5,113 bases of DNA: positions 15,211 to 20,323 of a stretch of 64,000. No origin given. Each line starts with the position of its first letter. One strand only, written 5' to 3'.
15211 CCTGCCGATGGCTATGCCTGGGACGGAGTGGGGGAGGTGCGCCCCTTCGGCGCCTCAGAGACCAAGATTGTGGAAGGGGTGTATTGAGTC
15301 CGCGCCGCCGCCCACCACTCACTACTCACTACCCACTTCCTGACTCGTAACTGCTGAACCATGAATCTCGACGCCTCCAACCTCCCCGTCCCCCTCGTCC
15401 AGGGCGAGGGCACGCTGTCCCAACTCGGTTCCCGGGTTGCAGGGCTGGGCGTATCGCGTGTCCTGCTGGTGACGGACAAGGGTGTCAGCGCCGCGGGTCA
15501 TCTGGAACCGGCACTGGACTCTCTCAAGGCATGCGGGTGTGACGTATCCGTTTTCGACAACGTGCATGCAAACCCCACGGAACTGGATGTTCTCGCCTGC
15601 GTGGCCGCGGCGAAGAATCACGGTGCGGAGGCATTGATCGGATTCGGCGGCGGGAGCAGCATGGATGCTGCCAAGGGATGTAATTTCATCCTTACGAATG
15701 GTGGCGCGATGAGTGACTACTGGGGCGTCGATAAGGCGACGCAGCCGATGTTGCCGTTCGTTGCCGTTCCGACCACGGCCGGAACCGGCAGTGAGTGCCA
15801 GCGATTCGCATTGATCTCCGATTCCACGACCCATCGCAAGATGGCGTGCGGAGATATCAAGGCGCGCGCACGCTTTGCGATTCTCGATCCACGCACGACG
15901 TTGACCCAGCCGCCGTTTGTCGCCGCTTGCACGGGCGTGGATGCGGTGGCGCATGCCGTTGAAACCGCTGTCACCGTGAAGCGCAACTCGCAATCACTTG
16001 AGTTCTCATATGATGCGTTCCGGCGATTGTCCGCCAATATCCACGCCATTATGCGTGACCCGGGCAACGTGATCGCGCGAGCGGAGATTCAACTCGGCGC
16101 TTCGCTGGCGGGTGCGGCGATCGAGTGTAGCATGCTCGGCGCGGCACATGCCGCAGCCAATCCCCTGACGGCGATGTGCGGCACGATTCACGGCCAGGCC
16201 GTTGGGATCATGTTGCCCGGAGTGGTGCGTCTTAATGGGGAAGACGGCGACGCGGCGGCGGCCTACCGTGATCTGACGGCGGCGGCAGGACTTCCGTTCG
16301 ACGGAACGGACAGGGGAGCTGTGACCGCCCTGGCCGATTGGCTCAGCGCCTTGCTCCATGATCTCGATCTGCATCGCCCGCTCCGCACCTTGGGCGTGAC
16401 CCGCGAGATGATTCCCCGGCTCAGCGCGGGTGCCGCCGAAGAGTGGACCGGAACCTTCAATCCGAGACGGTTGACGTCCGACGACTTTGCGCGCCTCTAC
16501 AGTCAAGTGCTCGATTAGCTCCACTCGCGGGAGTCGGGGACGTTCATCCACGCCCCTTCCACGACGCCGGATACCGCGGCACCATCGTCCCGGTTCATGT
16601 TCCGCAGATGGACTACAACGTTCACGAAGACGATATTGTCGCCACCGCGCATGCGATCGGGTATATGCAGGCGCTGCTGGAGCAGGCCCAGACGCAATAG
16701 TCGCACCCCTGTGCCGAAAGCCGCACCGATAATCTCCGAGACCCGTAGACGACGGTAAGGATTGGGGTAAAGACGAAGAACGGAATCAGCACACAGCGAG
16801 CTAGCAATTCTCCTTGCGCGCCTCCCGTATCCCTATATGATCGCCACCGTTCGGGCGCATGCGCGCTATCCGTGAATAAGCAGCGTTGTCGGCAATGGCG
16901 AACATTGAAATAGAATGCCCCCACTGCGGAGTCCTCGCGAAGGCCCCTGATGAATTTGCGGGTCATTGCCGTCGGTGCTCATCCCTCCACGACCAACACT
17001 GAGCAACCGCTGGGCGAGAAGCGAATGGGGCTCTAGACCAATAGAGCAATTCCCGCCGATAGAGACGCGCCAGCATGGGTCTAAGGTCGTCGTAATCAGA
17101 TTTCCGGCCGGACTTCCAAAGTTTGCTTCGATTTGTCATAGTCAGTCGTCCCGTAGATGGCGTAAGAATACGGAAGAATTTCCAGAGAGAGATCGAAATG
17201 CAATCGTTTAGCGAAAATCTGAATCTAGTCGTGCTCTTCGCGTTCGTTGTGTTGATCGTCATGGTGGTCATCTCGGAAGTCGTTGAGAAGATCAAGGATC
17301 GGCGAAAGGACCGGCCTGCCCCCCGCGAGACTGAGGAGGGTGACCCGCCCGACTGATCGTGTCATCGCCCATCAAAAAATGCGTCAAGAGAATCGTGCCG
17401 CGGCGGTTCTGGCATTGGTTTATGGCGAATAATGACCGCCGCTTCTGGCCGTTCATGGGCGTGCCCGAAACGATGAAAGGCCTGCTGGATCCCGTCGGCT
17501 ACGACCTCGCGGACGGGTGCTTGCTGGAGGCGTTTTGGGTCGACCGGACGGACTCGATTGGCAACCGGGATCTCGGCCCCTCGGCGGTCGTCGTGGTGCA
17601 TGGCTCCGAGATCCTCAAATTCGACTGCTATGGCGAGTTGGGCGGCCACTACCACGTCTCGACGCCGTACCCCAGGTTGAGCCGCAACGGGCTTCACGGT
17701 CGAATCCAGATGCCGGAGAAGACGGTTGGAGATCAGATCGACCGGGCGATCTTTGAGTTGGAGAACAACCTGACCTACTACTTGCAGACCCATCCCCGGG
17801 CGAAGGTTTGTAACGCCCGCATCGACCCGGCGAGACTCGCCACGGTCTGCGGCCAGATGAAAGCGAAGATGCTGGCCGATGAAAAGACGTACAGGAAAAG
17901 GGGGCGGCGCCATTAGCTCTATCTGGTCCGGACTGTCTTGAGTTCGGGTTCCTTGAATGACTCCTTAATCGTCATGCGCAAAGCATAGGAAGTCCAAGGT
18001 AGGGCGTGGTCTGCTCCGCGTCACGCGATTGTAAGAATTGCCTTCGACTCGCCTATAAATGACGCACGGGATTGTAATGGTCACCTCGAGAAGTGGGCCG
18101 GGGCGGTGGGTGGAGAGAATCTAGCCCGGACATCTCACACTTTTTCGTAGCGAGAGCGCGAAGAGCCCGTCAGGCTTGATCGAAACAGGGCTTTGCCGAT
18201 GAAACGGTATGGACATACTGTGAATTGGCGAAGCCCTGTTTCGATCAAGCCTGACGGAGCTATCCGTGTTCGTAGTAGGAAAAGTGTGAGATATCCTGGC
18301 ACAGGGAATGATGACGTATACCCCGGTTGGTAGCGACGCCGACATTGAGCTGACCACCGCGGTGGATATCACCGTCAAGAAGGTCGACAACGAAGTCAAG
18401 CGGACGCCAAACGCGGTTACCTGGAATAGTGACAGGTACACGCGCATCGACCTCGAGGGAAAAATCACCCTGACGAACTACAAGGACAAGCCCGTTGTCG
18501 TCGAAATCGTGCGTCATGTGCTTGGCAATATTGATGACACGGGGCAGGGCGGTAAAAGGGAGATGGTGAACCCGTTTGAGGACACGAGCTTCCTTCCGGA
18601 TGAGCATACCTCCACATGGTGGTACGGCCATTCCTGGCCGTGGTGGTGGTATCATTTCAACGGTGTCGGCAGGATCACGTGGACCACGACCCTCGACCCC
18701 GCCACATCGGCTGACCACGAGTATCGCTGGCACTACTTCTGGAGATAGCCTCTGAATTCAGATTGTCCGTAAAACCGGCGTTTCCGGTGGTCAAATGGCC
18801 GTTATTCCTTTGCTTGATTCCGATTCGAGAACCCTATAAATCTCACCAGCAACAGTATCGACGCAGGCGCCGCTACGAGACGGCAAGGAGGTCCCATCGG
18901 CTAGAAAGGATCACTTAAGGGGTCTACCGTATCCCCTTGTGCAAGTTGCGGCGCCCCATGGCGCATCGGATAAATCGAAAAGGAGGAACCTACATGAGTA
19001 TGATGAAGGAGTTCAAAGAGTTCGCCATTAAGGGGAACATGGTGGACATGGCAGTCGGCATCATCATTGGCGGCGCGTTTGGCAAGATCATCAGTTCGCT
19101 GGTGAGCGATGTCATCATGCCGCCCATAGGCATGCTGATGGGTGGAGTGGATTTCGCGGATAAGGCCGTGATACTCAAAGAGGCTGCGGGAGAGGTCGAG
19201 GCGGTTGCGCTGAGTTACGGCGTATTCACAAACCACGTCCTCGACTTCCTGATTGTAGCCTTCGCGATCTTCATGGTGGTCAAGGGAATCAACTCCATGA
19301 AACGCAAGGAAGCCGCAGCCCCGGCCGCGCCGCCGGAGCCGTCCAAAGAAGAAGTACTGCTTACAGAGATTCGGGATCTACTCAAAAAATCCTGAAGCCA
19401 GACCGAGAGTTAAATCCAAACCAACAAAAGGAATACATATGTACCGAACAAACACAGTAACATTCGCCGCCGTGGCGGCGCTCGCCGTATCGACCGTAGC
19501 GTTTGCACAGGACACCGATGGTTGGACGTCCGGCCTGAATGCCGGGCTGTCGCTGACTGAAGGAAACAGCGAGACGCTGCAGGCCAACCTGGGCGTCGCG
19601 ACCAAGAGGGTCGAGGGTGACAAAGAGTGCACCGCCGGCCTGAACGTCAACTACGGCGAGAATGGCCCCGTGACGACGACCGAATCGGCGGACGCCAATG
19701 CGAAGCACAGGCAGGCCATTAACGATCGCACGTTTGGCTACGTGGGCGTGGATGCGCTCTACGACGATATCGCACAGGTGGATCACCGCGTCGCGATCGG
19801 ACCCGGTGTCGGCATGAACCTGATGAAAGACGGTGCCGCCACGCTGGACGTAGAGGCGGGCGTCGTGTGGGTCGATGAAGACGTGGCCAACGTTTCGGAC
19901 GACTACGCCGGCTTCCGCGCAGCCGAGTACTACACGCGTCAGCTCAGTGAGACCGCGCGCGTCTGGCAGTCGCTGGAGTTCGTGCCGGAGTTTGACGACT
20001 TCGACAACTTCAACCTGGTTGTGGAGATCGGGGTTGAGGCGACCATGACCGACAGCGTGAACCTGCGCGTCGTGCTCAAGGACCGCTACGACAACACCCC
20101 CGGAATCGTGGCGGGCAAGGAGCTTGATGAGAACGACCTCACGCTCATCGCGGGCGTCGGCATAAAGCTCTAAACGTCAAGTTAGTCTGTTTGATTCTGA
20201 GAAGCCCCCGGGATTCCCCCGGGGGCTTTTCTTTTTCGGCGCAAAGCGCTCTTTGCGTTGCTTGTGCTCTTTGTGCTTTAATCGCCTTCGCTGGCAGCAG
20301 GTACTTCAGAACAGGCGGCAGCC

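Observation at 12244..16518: LuxC-like reductase + LuxE/PaaK-like adenylating enzyme + Fe-ADH module without luciferase: putative carboxylate-to-alcohol reduction system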

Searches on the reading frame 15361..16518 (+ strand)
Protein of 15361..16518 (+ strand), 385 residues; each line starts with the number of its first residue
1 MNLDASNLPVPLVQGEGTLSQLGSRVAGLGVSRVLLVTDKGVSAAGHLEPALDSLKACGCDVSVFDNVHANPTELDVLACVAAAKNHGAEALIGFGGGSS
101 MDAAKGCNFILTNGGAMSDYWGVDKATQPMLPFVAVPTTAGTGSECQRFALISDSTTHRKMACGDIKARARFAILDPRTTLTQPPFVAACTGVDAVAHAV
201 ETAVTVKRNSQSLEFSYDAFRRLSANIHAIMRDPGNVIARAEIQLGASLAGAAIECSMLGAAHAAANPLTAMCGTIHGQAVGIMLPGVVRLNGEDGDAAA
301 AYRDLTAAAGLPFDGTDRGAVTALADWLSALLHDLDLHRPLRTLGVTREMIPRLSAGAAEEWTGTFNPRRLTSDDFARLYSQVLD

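Call 4: search_protein_families(library=pfam, proteins=[window:15361-16518:+], max_evalue=0.01)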
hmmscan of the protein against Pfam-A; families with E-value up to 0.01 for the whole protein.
window:15361-16518:+ (385 aa): 3 families
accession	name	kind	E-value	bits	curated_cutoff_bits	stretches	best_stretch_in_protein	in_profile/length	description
PF00465.25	Fe-ADH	-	1.5e-48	165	31.3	1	11-177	3-168/168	Iron-containing alcohol dehydrogenase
PF25137.1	ADH_Fe_C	-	3.5e-29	102.3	27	1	189-382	2-192/194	Fe-containing alcohol dehydrogenase family, C-terminal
PF13685.12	Fe-ADH_2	-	1.4e-11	45.1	28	1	15-108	3-94/149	Iron-containing alcohol dehydrogenase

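Call 5: search_protein_families(library=ncbifam, proteins=[window:15361-16518:+], max_evalue=0.01)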
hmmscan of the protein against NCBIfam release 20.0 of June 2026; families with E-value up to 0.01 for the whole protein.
window:15361-16518:+ (385 aa): 17 families
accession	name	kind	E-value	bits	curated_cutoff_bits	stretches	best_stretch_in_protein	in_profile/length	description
NF041833.1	Fe_ADH_ErcA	equivalog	8.2e-77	258.9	550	1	12-383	11-381/382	alcohol dehydrogenase-like regulatory protein ErcA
NF053866.1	CholDhdGbsBBac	equivalog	1.1e-65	221.9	550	1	5-384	11-391/392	choline dehydrogenase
NF058672.1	4HyButDHCUPNE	equivalog_domain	4.8e-64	216.9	500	1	15-382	13-376/378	4-hydroxybutyrate dehydrogenase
TIGR02638.1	lactal_redase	equivalog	2.6e-60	204.3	523.15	1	14-380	12-379/379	lactaldehyde reductase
NF007911.0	PRK10624.1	equivalog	6.9e-55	186.5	537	1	15-383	14-381/382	lactaldehyde reductase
NF050025.1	SulfAcetaldRedSarD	equivalog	9.5e-54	182.7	700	1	12-375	11-376/385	sulfoacetaldehyde reductase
NF007363.0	PRK09860.1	equivalog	4.3e-51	174.2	581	1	13-381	13-380/383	L-threonine dehydrogenase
NF010378.0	PRK13805.1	equivalog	2.2e-50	171.4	951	1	29-382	480-862/872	bifunctional acetaldehyde-CoA/alcohol dehydrogenase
TIGR03405.1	Phn_Fe-ADH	equivalog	5.5e-37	127.4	423.7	1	9-356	4-341/355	iron-containing alcohol dehydrogenase PsrA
NF011998.0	PRK15454.1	equivalog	3.4e-35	121.5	556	1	9-381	27-392/395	ethanolamine utilization ethanol dehydrogenase EutG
TIGR04266.1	NDMA_methanol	equivalog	4.7e-30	104.7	625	1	15-294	22-305/420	NDMA-dependent methanol dehydrogenase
NF011717.0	PRK15138.1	equivalog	5.7e-23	81.6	645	1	9-290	9-294/387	alcohol dehydrogenase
NF041822.1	daptide_DH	equivalog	1.2e-14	54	300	1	33-207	2-179/363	daptide-type RiPP biosynthesis dehydogenase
NF006941.0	PRK09423.1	subfamily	8.4e-12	44.6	336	1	9-111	8-107/367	glycerol dehydrogenase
NF053832.1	GlycoaldRedHalo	equivalog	2.2e-11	43.5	550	1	9-317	8-311/363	glycolaldehyde reductase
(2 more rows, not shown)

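Call 58: search_solved_structures(query=window:15361-16518:+, max_evalue=1e-30)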
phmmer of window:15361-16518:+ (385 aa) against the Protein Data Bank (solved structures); distinct sequences matched with E-value up to 1e-30: 19.
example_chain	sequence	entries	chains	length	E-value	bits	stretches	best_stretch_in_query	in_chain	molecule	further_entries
8zrl_A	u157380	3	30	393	3.1e-54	187.8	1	9-376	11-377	NAD-dependent methanol dehydrogenase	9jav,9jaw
9ldl_C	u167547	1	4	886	8e-51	176.5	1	7-371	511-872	Aldehyde dehydrogenase family protein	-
3owo_A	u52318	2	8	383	2.7e-45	158.4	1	10-376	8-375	Alcohol dehydrogenase 2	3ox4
7qnj_AAA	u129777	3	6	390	1.3e-44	156.1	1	15-381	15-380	Lactaldehyde reductase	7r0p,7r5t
1rrm_A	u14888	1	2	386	3.4e-44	154.7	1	15-381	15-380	Lactaldehyde reductase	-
2bi4_A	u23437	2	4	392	5.6e-44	154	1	15-381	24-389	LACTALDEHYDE REDUCTASE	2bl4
3bfj_A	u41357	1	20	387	1.1e-43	153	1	15-382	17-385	1,3-propanediol oxidoreductase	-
5br4_A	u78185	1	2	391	1.2e-43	152.9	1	15-381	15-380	Lactaldehyde reductase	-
7qlq_AAA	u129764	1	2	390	1.4e-43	152.7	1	15-381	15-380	Lactaldehyde reductase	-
7qlg_AAA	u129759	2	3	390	1.6e-43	152.5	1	15-381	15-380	Lactaldehyde reductase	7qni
7qls_AAA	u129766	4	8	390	2.1e-43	152.1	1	15-381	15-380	Lactaldehyde reductase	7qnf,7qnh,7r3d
8zwd_B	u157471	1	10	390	8.2e-43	150.2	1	9-381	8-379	NAD(P)-dependent methanol dehydrogenase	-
4fr2_A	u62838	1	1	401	2.8e-41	145.1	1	14-384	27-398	1,3-propanediol dehydrogenase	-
5yvm_A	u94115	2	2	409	8.6e-36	127.1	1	7-379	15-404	alcohol dehydrogenase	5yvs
5yvr_A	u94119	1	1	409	2.3e-35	125.7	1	7-379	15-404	alcohol dehydrogenase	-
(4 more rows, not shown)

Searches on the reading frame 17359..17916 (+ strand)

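Call 4: search_protein_families(library=pfam, proteins=[window:17359-17916:+], max_evalue=0.01)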
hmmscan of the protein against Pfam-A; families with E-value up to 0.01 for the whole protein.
window:17359-17916:+ (185 aa): 1 family
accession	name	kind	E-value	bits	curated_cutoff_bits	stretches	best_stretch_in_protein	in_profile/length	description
PF24777.1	DUF7700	-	0.0002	21.6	25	1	70-162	18-106/115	Domain of unknown function (DUF7700)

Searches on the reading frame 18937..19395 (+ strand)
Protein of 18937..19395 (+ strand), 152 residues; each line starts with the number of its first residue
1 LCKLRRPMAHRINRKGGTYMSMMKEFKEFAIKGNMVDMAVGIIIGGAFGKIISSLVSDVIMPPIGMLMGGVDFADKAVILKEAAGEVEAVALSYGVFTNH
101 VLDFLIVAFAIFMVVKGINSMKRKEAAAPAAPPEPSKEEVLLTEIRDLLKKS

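Call 17: search_protein_families(library=pfam, proteins=[window:18937-19395:+], max_evalue=1)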
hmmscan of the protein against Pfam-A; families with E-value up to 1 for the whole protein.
window:18937-19395:+ (152 aa): 1 family
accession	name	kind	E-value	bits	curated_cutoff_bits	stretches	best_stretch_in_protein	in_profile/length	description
PF01741.23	MscL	-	6.7e-46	156.1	27.4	1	22-150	1-123/123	Large-conductance mechanosensitive channel, MscL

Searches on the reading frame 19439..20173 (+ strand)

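Call 17: search_protein_families(library=pfam, proteins=[window:19439-20173:+], max_evalue=1)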
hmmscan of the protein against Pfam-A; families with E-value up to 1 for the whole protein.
window:19439-20173:+ (244 aa): 4 families
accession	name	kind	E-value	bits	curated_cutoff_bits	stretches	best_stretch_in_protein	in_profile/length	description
PF04338.18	DUF481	-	3.6e-32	112.5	21.1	1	34-239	2-205/210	Protein of unknown function, DUF481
PF13505.12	OMP_b-brl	-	0.00044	20.9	28.7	1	9-236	1-169/175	Outer membrane protein beta-barrel domain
PF15530.11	Ntox25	-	0.017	15.4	25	1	107-191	21-104/168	Bacterial toxin 25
PF04956.18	TrbC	-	0.087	13.5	27.9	1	4-35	11-43/98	TrbC/VIRB2 pilin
